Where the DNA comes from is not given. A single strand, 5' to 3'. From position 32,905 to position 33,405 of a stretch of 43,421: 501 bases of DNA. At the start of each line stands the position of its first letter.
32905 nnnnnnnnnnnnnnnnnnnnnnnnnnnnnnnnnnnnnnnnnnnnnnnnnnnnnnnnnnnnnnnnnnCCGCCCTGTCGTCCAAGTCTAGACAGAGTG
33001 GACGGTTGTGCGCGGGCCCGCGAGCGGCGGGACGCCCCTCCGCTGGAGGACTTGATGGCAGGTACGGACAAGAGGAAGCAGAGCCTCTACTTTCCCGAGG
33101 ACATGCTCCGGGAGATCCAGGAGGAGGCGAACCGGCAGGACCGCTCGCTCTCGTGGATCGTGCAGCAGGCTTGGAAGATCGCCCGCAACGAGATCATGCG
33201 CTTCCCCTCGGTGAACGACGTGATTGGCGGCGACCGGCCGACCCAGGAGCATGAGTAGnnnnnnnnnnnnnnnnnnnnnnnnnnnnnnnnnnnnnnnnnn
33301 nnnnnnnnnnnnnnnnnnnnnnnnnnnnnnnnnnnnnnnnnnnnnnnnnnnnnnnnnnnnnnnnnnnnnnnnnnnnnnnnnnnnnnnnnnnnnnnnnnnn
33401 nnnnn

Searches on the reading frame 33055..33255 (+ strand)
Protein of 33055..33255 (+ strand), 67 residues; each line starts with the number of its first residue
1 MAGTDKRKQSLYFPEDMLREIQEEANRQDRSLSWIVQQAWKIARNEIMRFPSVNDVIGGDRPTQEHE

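Call 11: search_protein_families(library=ncbifam, proteins=[window:33055-33255:+], max_evalue=1)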
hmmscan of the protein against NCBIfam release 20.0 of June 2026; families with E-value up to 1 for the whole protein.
seq(67 aa): 2 families
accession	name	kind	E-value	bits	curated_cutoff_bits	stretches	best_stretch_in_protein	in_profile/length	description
TIGR04563.1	TIGR04563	subfamily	2.9e-37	126.3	65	1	2-54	1-53/53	TIGR04563 family protein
NF047399.1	BrnA_antitoxin_add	equivalog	0.035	14.3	60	1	4-36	30-62/70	type II toxin-antitoxin system BrnA family antitoxin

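Call 12: search_protein_families(library=pfam, proteins=[window:33055-33255:+], max_evalue=1)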
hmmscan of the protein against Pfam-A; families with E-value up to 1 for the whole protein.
seq(67 aa): 4 families
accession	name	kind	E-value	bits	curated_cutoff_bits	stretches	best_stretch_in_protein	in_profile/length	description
PF01402.27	RHH_1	-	0.0003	21.1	20.5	1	12-39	5-32/39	Ribbon-helix-helix protein, copG family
PF07878.17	RHH_5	-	0.0011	19.2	26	1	11-37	6-32/43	CopG-like RHH_1 or ribbon-helix-helix domain, RHH_5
PF19891.5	DUF6364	-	0.0046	17.8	27.3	1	6-41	2-37/70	Family of unknown function (DUF6364)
PF21231.2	GH141_M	-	0.07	13.4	27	1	4-49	46-88/156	GH141 insertion domain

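Call 13: find_encoding_contigs(protein=window:33055-33255:+, flank=3000, max_places=10)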
Protein seq(67 aa) (67 aa): 13 contigs read that carry it; 10 places shown.
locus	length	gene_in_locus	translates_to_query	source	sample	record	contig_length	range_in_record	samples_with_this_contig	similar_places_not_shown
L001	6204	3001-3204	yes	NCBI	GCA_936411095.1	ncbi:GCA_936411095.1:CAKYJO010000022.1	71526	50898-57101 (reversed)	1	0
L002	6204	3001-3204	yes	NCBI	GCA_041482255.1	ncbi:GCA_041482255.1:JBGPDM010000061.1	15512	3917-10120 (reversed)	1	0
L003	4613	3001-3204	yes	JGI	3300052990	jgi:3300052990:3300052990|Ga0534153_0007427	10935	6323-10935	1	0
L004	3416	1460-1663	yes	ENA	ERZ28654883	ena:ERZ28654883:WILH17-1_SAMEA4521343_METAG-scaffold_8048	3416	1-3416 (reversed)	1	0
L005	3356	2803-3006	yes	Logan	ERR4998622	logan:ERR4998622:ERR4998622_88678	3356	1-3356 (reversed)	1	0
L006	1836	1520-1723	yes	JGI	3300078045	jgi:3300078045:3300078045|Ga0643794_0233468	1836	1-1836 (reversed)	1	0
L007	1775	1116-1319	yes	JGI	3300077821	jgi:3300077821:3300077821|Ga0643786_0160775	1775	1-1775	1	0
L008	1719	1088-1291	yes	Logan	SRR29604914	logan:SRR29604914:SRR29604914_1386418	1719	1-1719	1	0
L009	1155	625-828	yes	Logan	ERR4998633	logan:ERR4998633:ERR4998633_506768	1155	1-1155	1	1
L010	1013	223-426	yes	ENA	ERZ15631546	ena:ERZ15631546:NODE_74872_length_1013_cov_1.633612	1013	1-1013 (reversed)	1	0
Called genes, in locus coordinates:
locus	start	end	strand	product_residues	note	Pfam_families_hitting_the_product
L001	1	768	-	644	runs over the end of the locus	PF06480:FtsH_ext, PF06068:TIP49 (faint), PF00004:AAA, PF07728:AAA_5 (faint), PF17862:AAA_lid_3, PF01434:Peptidase_M41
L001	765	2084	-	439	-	PF01171:ATP_bind_3, PF11734:TilS_C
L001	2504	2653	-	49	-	-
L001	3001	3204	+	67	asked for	-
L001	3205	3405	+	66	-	-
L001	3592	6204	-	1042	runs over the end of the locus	-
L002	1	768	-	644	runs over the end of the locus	PF06480:FtsH_ext, PF06068:TIP49 (faint), PF00004:AAA, PF07728:AAA_5 (faint), PF17862:AAA_lid_3, PF01434:Peptidase_M41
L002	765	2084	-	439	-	PF01171:ATP_bind_3, PF11734:TilS_C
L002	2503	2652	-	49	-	-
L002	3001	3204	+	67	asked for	-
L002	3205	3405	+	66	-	-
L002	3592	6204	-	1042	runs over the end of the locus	-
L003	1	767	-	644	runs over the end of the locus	PF06480:FtsH_ext, PF06068:TIP49 (faint), PF00004:AAA, PF07728:AAA_5 (faint), PF17862:AAA_lid_3, PF01434:Peptidase_M41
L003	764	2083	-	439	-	PF01171:ATP_bind_3, PF11734:TilS_C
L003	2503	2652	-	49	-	-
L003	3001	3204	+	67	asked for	-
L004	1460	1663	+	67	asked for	-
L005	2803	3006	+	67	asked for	-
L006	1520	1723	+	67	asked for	-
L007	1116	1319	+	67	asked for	-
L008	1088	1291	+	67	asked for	-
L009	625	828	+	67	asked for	-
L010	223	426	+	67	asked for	-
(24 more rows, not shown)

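Call 14: find_homologous_proteins(query=window:33055-33255:+, max_evalue=0.00001)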
Query seq(67 aa) (67 aa): 5706 proteins with E <= 0.00001 among 5714 candidates; the best 120 are listed.
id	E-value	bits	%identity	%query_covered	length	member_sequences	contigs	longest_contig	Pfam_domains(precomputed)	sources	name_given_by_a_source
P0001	2.6e-40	152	75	88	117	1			PF19891.6,PF12441.15,PF07878.18,PF01402.28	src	-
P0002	5.5e-40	151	96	100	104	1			-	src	-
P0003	2.1e-38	146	93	100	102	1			-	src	-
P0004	6.0e-37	141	91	100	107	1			-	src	-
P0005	7.8e-36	138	100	88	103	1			-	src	-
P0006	2.1e-35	137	96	100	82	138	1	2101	-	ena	-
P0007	1.3e-33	131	95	96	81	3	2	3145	-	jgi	jgi:uncharacterized small protein (TIGR04563 family)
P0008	1.4e-33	131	95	96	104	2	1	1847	-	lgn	-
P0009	1.6e-32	128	98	85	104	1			-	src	-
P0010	4.1e-32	126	98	90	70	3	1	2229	-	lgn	-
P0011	6.3e-32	126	84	100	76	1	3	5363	-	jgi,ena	-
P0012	7.1e-32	126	95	94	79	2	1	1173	-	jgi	jgi:uncharacterized small protein (TIGR04563 family)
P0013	9.1e-32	125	95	93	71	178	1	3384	-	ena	-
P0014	9.1e-32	125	98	90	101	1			-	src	-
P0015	9.6e-32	125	98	90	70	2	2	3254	-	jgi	jgi:uncharacterized small protein (TIGR04563 family)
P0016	1.5e-31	124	88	100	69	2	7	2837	-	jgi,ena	jgi:uncharacterized small protein (TIGR04563 family)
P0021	2.6e-31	124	95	93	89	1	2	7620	-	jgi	jgi:uncharacterized small protein (TIGR04563 family)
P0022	2.8e-31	124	97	90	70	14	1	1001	-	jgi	jgi:uncharacterized small protein (TIGR04563 family)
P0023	3.0e-31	124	90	100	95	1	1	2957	-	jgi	jgi:uncharacterized small protein (TIGR04563 family)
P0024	3.0e-31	124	88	100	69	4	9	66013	-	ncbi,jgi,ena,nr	ncbi:MAG TPA: TIGR04563 family protein [Myxococcales bacterium]|jgi:uncharacterized small protein (T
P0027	4.1e-31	123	100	88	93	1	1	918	-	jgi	jgi:uncharacterized small protein (TIGR04563 family)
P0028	4.2e-31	123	97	90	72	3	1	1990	-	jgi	jgi:uncharacterized small protein (TIGR04563 family)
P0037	1.8e-30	121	92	91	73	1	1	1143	-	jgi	jgi:uncharacterized small protein (TIGR04563 family)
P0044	3.0e-30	120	93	90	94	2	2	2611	-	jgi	jgi:uncharacterized small protein (TIGR04563 family)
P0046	3.9e-30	120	88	100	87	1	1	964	-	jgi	jgi:uncharacterized small protein (TIGR04563 family)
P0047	4.3e-30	120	90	91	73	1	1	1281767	-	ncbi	ncbi:MAG: TIGR04563 family protein [Myxococcales bacterium]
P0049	4.6e-30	120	92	91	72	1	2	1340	-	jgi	jgi:uncharacterized small protein (TIGR04563 family)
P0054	6.6e-30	119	90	91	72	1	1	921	-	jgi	jgi:uncharacterized small protein (TIGR04563 family)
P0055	6.8e-30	119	98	87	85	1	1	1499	-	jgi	jgi:uncharacterized small protein (TIGR04563 family)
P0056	1.0e-29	119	85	97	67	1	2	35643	-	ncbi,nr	ncbi:MAG: TIGR04563 family protein [Deltaproteobacteria bacterium]|nr:TIGR04563 family protein [Delt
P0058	1.1e-29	119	92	90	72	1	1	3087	-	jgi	jgi:uncharacterized small protein (TIGR04563 family)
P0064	1.8e-29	118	89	91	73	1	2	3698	-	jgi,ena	jgi:uncharacterized small protein (TIGR04563 family)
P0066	2.3e-29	118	89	91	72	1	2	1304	-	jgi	jgi:uncharacterized small protein (TIGR04563 family)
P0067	2.3e-29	118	92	90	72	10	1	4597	-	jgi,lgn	jgi:uncharacterized small protein (TIGR04563 family)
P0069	3.2e-29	117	89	91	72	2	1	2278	-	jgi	jgi:uncharacterized small protein (TIGR04563 family)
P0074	5.3e-29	116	89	91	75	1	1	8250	-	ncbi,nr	ncbi:MAG: TIGR04563 family protein [Deltaproteobacteria bacterium]|nr:TIGR04563 family protein [Delt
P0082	1.4e-28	115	93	87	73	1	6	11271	-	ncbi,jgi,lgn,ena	jgi:uncharacterized small protein (TIGR04563 family)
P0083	1.4e-28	115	93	87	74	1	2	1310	-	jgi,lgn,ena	jgi:uncharacterized small protein (TIGR04563 family)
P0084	1.5e-28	115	93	87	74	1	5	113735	-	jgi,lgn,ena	jgi:uncharacterized small protein (TIGR04563 family)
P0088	1.5e-28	115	93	87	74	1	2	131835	-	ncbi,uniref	ncbi:TIGR04563 family protein [Vulgatibacter sp.]|uniref:TIGR04563 family protein n=1 Tax=Vulgatibac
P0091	1.8e-28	115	90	90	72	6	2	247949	-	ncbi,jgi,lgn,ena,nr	ncbi:MAG TPA: TIGR04563 family protein [Vulgatibacter sp.]|nr:TIGR04563 family protein [Vulgatibacte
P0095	2.5e-28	114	88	88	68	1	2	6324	-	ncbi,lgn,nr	ncbi:MAG: TIGR04563 family protein [Deltaproteobacteria bacterium]|nr:MAG: TIGR04563 family protein 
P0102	4.0e-28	114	80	97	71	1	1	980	-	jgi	jgi:uncharacterized small protein (TIGR04563 family)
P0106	4.8e-28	113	88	88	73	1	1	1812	-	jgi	jgi:uncharacterized small protein (TIGR04563 family)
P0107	4.8e-28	113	88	88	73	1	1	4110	-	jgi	jgi:uncharacterized small protein (TIGR04563 family)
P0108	5.2e-28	113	84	100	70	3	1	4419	-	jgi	jgi:uncharacterized small protein (TIGR04563 family)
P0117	8.2e-28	113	82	97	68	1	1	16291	-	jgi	jgi:uncharacterized small protein (TIGR04563 family)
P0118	8.4e-28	113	84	91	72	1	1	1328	-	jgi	jgi:uncharacterized small protein (TIGR04563 family)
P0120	9.1e-28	113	88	87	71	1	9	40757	-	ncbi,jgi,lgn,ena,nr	ncbi:MAG TPA: TIGR04563 family protein [Myxococcales bacterium]|jgi:uncharacterized small protein (T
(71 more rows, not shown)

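Call 16: find_encoding_contigs(protein=P0047, flank=4000, max_places=3)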
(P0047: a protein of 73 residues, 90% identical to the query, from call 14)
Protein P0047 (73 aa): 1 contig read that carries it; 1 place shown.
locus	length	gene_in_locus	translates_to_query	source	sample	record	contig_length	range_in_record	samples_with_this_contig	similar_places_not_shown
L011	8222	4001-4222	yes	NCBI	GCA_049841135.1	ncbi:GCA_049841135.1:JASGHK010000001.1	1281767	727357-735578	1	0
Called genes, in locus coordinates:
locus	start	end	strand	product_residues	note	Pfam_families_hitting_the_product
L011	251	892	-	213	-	PF01661:Macro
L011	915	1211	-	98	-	-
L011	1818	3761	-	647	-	PF07610:DUF1573 (faint), PF15780:ASH, PF22067:Cep192_D3 (faint), PF22073:Cep192_D4, PF22544:HYDIN_VesB_CFA65-like_Ig, PF24507:Ig_CFAP65_4th (faint)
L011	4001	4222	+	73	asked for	-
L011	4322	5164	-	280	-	PF02872:5_nucleotid_C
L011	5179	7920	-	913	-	PF07715:Plug, PF00593:TonB_dep_Rec_b-barrel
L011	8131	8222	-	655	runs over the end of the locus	PF01551:Peptidase_M23, PF16158:N_BRCA1_IG, PF11617:Cu-binding_MopE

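Call 17: find_encoding_contigs(protein=P0024, flank=4000, max_places=4)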
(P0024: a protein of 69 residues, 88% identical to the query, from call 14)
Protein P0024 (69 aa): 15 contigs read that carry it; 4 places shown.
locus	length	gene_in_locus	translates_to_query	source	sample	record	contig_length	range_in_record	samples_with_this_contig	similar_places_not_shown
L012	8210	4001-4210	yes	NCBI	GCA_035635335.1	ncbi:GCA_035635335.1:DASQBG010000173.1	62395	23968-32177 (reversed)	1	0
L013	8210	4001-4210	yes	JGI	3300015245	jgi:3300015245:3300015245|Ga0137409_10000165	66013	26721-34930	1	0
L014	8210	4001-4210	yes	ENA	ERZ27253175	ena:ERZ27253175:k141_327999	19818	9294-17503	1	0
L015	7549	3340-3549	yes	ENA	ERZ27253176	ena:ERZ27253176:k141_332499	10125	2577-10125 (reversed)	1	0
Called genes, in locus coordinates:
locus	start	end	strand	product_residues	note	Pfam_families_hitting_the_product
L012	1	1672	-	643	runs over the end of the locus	PF06480:FtsH_ext, PF06068:TIP49 (faint), PF00004:AAA, PF07728:AAA_5 (faint), PF17862:AAA_lid_3, PF01434:Peptidase_M41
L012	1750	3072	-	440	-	PF01171:ATP_bind_3, PF11734:TilS_C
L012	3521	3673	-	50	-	-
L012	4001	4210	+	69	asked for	-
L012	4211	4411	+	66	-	-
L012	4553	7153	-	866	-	PF13371:TPR_9 (faint), PF07719:TPR_2 (faint), PF13432:TPR_16 (weak), PF14559:TPR_19, PF07715:Plug, PF00593:TonB_dep_Rec_b-barrel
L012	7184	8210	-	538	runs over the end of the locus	PF00069:Pkinase, PF07714:PK_Tyr_Ser-Thr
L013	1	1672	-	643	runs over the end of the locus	PF06480:FtsH_ext, PF06068:TIP49 (faint), PF00004:AAA, PF07728:AAA_5 (faint), PF17862:AAA_lid_3, PF01434:Peptidase_M41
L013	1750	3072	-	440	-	PF01171:ATP_bind_3, PF11734:TilS_C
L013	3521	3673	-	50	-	-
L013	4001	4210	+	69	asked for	-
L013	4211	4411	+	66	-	-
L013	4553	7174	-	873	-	PF07719:TPR_2 (faint), PF13371:TPR_9 (faint), PF13432:TPR_16 (weak), PF14559:TPR_19, PF07715:Plug, PF00593:TonB_dep_Rec_b-barrel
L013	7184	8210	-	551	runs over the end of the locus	PF00069:Pkinase, PF07714:PK_Tyr_Ser-Thr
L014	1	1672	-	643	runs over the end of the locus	PF06480:FtsH_ext, PF06068:TIP49 (faint), PF00004:AAA, PF07728:AAA_5 (faint), PF17862:AAA_lid_3, PF01434:Peptidase_M41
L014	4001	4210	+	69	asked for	-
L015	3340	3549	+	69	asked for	-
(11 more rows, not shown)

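Call 18: find_encoding_contigs(protein=P0091, flank=4000, max_places=3)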
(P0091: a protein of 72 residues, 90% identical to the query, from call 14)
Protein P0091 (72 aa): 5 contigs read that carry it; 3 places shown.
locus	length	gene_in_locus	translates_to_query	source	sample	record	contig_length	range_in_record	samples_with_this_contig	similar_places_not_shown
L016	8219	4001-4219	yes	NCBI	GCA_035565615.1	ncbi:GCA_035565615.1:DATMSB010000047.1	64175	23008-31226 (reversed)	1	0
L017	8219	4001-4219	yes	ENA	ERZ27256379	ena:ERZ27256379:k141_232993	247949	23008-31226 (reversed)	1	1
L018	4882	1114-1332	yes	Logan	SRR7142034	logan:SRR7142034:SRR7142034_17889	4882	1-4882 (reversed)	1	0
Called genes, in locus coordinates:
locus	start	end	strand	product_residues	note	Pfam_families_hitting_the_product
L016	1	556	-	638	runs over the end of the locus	PF06480:FtsH_ext, PF06068:TIP49 (faint), PF00004:AAA, PF07728:AAA_5 (weak), PF17862:AAA_lid_3, PF01434:Peptidase_M41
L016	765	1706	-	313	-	PF01171:ATP_bind_3, PF09179:TilS (faint)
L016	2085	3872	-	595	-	PF15780:ASH (faint), PF22073:Cep192_D4 (faint), PF22544:HYDIN_VesB_CFA65-like_Ig (faint)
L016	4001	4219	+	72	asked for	-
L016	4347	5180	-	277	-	PF05853:BKACE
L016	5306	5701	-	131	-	PF03061:4HBT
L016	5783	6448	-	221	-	PF02586:SRAP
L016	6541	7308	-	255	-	PF16554:OAM_dimer, PF02310:B12-binding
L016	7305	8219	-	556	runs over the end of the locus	PF09043:Lys-AminoMut_A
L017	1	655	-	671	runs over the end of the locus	PF06480:FtsH_ext, PF00004:AAA, PF07728:AAA_5 (weak), PF17862:AAA_lid_3, PF01434:Peptidase_M41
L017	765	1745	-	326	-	PF01171:ATP_bind_3, PF09179:TilS (faint)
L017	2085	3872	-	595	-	PF15780:ASH (faint), PF22073:Cep192_D4 (faint), PF22544:HYDIN_VesB_CFA65-like_Ig (faint)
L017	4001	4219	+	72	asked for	-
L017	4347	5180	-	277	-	PF05853:BKACE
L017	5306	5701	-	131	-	PF03061:4HBT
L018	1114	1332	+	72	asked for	-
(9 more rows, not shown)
